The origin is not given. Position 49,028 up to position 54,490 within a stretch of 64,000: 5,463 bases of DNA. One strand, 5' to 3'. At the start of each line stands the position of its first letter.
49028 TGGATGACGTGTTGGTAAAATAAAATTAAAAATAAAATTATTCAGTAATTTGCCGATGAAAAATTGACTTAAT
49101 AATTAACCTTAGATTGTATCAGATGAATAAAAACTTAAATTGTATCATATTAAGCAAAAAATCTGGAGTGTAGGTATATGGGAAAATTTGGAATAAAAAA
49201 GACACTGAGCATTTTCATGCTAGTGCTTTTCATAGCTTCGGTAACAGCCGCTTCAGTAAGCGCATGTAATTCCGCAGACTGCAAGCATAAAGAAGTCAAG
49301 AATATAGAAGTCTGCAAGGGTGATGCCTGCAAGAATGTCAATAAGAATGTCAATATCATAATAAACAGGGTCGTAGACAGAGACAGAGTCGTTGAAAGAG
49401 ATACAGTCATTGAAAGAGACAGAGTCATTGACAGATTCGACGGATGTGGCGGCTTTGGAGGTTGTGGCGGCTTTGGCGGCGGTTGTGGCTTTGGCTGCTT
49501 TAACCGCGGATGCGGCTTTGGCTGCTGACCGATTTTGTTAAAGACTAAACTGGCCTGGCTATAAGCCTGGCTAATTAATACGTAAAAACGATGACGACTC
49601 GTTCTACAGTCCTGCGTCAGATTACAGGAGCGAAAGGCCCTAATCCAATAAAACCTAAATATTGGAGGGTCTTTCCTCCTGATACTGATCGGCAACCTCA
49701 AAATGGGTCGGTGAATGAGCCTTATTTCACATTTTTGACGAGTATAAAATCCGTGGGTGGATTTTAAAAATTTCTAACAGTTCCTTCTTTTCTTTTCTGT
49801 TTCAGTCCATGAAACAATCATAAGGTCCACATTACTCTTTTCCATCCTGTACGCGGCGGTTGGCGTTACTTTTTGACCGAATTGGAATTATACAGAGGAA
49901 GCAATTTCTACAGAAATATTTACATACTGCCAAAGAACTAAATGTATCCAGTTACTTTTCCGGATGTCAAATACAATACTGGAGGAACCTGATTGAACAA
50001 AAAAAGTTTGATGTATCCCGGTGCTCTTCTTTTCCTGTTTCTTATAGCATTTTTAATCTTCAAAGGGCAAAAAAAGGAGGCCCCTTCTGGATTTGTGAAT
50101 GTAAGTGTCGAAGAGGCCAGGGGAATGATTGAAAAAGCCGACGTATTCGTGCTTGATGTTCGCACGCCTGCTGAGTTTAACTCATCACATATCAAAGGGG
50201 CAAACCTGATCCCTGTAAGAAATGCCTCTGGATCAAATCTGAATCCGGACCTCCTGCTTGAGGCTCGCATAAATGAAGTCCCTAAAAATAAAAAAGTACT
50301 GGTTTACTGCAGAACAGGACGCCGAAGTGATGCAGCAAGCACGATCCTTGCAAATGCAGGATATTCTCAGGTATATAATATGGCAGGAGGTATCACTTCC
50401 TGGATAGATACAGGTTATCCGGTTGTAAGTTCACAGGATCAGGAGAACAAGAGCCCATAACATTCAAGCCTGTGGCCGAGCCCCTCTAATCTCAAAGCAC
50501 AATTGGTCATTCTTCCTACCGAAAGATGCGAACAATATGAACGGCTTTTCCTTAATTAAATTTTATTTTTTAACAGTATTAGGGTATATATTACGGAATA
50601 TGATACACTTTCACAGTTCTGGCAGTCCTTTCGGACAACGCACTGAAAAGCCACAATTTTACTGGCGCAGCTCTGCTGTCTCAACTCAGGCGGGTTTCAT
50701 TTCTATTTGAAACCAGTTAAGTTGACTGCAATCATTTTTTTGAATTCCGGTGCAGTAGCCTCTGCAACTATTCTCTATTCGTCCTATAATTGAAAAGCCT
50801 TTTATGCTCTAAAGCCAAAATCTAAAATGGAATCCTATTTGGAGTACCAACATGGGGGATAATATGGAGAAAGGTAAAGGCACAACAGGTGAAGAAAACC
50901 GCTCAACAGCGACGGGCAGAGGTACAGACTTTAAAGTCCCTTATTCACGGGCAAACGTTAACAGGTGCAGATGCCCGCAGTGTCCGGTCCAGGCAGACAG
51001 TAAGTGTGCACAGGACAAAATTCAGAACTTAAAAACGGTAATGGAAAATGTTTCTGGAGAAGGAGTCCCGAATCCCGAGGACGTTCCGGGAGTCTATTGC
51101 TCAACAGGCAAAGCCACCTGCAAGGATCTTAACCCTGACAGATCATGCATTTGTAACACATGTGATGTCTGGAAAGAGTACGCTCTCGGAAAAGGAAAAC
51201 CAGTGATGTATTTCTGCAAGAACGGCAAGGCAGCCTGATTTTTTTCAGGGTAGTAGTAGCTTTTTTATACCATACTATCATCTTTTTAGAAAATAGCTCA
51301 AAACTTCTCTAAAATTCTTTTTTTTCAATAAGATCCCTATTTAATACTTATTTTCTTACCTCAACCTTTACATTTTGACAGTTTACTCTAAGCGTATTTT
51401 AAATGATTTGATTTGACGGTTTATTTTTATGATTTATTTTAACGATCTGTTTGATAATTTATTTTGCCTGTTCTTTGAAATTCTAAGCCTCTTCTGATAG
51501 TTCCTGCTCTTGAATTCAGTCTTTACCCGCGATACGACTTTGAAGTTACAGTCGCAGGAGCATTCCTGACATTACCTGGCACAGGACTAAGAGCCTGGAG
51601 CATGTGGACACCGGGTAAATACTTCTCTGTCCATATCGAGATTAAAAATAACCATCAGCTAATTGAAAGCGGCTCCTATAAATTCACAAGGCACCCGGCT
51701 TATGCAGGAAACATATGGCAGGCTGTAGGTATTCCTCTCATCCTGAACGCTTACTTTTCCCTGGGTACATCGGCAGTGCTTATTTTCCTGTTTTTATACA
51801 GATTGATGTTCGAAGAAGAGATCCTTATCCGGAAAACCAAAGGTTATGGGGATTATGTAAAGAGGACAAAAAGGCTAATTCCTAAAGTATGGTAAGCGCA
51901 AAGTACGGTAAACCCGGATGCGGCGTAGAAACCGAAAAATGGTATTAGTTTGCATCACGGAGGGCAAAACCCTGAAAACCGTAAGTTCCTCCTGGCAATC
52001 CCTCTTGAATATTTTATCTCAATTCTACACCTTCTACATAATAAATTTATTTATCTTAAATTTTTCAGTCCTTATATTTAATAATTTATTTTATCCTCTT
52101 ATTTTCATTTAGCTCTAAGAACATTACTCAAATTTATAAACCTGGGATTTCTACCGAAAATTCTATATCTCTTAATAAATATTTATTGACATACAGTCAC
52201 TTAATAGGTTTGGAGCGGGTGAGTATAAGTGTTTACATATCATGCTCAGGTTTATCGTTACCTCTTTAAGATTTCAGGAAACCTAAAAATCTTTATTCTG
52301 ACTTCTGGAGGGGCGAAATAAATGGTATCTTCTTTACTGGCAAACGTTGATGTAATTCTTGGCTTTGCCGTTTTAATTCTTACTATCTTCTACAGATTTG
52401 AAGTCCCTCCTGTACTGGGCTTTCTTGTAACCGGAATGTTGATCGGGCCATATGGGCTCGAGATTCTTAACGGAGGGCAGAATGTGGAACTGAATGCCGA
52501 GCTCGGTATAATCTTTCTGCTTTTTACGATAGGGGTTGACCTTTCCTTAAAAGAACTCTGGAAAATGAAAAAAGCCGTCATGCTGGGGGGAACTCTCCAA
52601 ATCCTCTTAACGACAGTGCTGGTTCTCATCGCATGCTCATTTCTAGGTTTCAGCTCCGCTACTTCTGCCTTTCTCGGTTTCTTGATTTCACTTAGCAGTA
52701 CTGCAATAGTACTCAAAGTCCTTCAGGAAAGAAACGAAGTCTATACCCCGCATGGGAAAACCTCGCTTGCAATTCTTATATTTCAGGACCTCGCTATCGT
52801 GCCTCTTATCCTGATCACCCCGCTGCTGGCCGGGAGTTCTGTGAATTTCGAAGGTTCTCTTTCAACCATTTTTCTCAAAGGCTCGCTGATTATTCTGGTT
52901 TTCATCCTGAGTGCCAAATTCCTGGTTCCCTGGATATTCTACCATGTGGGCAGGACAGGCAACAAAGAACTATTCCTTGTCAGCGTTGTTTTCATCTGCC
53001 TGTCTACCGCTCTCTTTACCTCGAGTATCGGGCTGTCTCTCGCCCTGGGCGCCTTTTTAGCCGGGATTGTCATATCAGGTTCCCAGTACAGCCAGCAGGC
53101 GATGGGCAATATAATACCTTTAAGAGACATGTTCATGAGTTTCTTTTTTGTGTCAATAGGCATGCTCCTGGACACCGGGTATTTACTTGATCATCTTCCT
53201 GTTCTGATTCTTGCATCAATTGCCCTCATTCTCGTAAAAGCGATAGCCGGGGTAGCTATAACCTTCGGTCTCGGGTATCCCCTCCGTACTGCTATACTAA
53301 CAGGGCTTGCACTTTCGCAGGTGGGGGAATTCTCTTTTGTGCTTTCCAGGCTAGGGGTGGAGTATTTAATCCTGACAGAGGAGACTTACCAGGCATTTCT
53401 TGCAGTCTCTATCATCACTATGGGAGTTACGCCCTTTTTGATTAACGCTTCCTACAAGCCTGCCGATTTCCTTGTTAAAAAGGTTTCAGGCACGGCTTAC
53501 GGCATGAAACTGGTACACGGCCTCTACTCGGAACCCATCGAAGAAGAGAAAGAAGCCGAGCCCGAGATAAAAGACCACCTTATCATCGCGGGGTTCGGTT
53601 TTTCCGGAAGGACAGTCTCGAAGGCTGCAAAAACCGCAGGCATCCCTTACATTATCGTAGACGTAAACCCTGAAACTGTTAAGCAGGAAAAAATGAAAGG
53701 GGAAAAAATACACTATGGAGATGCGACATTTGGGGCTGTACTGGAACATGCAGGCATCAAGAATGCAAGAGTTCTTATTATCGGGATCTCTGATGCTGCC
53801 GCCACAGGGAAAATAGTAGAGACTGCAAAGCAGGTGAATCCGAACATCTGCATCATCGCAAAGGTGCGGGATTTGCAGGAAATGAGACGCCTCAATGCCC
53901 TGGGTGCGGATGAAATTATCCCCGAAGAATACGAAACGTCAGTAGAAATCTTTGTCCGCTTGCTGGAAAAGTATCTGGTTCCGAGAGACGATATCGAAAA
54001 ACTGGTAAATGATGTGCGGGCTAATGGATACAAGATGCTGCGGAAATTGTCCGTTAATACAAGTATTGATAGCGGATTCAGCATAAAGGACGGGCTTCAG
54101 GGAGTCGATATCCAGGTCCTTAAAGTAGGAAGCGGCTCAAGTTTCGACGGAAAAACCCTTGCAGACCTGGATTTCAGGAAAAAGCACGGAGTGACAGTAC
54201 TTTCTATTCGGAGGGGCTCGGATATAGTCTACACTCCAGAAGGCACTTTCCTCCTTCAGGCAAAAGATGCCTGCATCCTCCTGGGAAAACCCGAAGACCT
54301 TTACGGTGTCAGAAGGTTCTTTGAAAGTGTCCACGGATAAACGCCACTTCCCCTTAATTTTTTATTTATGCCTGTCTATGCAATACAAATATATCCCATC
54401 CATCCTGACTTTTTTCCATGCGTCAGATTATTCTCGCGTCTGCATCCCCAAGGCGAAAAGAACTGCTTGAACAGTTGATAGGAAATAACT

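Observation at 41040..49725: Tandem array of hypervariable secreted Cys/repeat peptides paired with an APH-like kinase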

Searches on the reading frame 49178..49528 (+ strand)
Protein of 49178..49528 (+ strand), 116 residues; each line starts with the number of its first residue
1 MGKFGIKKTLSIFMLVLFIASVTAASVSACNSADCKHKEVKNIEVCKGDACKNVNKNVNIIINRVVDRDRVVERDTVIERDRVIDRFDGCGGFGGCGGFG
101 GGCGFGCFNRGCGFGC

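Call 6: search_protein_families(library=pfam, proteins=[window:49178-49528:+], max_evalue=0.01)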
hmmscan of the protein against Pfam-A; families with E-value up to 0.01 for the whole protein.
window:49178-49528:+ (116 aa): 0 families

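Call 11: find_homologous_proteins(query=window:49178-49525:+, max_evalue=0.01)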
Query window:49178-49525:+ (116 aa): 1 proteins with E <= 0.01 among 579 candidates.
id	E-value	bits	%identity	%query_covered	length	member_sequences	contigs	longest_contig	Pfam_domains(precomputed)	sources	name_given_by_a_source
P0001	4.2e-4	38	93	25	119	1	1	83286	-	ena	-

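Call 22: search_protein_families(library=ncbifam, proteins=[window:49178-49528:+], max_evalue=0.1)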
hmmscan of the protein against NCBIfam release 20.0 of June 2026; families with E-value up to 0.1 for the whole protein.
window:49178-49528:+ (116 aa): 2 families
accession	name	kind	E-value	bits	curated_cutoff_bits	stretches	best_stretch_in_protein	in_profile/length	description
NF050124.2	chryseobasin_RiPP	equivalog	0.017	15.7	50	1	16-75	5-62/71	MNIO class RiPP chryseobasin precursor ChrA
TIGR00247.1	TIGR00247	hypoth_equivalog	0.022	13.8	103.4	1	9-71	8-68/347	endolytic transglycosylase MltG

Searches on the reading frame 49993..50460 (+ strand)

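Call 6: search_protein_families(library=pfam, proteins=[window:49993-50460:+], max_evalue=0.01)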
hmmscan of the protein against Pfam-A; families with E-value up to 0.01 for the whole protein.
window:49993-50460:+ (155 aa): 1 family
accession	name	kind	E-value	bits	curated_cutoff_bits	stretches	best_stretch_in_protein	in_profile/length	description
PF00581.25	Rhodanese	-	2.4e-23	83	22.2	1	38-138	1-100/102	Rhodanese-like domain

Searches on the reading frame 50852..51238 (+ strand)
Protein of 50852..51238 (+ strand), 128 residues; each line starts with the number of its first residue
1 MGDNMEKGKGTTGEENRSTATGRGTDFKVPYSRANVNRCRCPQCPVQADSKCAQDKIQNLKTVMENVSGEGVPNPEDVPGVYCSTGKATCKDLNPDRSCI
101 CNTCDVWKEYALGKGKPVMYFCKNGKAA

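Call 6: search_protein_families(library=pfam, proteins=[window:50852-51238:+], max_evalue=0.01)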
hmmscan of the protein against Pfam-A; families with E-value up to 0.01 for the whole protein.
window:50852-51238:+ (128 aa): 1 family
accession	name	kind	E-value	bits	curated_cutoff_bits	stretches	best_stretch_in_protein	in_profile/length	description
PF10967.13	DUF2769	-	3.5e-06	27.9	22.8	1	39-122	1-56/57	Protein of unknown function (DUF2769)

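Call 22: search_protein_families(library=ncbifam, proteins=[window:50852-51238:+], max_evalue=0.1)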
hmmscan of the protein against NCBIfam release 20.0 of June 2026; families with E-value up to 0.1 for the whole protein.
window:50852-51238:+ (128 aa): 0 families

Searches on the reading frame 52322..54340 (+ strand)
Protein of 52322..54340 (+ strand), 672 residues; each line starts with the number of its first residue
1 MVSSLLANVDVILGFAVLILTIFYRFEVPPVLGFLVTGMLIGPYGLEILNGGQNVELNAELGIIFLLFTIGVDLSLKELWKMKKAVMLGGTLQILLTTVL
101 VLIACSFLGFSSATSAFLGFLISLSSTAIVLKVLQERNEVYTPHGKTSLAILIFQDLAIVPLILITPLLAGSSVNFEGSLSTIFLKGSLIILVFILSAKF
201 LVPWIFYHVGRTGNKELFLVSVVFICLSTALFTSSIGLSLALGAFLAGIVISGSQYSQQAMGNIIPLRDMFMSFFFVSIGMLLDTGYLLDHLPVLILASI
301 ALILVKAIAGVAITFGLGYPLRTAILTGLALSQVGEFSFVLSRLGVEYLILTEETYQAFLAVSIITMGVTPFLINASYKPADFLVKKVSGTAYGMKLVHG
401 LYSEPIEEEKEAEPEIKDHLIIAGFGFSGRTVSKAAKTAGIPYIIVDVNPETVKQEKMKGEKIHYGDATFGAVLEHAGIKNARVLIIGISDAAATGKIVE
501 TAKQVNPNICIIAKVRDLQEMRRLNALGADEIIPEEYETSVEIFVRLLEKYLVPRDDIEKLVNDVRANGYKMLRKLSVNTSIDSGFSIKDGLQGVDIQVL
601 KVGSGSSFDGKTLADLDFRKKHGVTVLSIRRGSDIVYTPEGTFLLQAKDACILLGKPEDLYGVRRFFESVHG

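Call 69: search_protein_families(library=pfam, proteins=[window:52322-54340:+], max_evalue=0.001)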
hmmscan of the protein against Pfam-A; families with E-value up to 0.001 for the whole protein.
window:52322-54340:+ (672 aa): 3 families
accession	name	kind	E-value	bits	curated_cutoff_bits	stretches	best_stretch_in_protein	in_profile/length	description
PF00999.27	Na_H_Exchanger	-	6.2e-56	190.3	26.2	1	16-373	4-368/375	Sodium/hydrogen exchanger, transmembrane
PF02254.24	TrkA_N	-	2e-22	80.1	23.8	1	421-533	2-114/116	TrkA-N domain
PF02080.26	TrkA_C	-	1.9e-14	53.7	27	1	600-667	4-70/71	TrkA-C domain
